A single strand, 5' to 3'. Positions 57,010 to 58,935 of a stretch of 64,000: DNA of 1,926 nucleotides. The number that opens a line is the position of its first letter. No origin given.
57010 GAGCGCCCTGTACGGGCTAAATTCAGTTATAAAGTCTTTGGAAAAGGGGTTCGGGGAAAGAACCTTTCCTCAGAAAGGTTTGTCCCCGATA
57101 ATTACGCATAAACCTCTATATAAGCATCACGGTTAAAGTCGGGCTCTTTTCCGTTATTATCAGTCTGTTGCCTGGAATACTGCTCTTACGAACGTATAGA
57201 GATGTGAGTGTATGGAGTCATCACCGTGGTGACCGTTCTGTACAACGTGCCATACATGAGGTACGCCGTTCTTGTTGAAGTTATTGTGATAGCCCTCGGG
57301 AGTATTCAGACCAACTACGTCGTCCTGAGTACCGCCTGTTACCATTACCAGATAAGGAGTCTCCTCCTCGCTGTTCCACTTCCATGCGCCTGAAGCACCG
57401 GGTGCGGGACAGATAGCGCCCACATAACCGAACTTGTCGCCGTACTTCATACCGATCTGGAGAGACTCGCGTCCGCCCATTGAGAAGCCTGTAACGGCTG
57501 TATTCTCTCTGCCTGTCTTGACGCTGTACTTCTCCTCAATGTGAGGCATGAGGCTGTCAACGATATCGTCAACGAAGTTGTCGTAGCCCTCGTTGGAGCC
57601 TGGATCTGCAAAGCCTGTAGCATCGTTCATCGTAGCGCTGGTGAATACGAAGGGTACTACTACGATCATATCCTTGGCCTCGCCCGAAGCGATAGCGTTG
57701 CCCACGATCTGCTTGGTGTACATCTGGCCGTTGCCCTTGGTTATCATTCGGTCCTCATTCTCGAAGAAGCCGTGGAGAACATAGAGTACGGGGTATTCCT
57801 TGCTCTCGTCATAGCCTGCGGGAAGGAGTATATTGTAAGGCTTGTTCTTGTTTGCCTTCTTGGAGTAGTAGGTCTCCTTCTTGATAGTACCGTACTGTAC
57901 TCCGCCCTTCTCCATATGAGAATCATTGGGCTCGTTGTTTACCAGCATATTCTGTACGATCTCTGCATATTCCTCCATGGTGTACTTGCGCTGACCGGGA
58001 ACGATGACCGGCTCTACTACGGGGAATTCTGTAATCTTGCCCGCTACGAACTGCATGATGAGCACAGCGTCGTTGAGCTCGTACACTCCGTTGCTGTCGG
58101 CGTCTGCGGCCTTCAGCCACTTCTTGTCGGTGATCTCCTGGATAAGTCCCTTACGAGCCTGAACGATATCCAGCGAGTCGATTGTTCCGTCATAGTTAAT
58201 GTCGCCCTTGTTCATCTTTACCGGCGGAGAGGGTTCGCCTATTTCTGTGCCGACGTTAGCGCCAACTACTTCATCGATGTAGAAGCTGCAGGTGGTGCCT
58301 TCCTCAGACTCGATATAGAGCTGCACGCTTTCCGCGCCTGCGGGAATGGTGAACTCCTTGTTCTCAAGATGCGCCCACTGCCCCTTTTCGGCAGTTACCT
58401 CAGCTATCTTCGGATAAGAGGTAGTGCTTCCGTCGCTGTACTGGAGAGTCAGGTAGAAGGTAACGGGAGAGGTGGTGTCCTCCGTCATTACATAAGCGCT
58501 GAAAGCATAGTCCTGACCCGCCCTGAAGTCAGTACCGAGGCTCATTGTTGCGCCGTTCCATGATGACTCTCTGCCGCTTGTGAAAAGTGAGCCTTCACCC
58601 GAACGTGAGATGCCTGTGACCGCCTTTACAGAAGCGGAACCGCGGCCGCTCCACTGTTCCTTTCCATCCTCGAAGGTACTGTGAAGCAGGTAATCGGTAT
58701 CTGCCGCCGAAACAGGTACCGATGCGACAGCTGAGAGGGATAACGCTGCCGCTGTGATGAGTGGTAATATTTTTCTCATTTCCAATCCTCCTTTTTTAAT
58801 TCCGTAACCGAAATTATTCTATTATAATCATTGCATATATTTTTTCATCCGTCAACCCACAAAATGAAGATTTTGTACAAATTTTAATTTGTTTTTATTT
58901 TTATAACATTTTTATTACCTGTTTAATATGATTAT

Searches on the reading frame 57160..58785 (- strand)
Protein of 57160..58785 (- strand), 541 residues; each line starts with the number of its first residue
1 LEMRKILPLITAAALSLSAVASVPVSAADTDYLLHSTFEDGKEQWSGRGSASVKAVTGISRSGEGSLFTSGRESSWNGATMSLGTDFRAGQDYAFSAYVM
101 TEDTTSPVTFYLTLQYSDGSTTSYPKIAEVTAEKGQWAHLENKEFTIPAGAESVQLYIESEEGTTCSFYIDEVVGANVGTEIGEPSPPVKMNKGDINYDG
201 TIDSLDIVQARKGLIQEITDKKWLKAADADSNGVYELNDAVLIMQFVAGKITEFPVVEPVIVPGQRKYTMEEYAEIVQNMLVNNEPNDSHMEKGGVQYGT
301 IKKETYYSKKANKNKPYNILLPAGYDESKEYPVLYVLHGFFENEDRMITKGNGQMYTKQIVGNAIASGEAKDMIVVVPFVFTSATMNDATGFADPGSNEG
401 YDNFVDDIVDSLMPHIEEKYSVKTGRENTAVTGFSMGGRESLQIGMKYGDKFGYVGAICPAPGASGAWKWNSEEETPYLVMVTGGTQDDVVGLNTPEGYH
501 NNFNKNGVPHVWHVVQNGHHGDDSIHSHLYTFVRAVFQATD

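Call 12: search_protein_families(library=pfam, proteins=[window:57160-58785:-])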
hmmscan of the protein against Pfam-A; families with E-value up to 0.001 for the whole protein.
window:57160-58785:- (541 aa): 4 families
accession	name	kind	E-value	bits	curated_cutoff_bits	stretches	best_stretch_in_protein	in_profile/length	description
PF02018.23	CBM_4_9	-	9.1e-22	78.3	25.9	1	31-161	2-132/136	Carbohydrate binding domain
PF00756.26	Esterase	-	1.5e-20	74.5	22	1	308-465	1-153/251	Putative esterase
PF00404.24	Dockerin_1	-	1.1e-05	25.9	22.9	1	193-246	1-55/57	Dockerin type I domain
PF00326.27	Peptidase_S9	-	0.00067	19.6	22.6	0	480-521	147-188/213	Prolyl oligopeptidase family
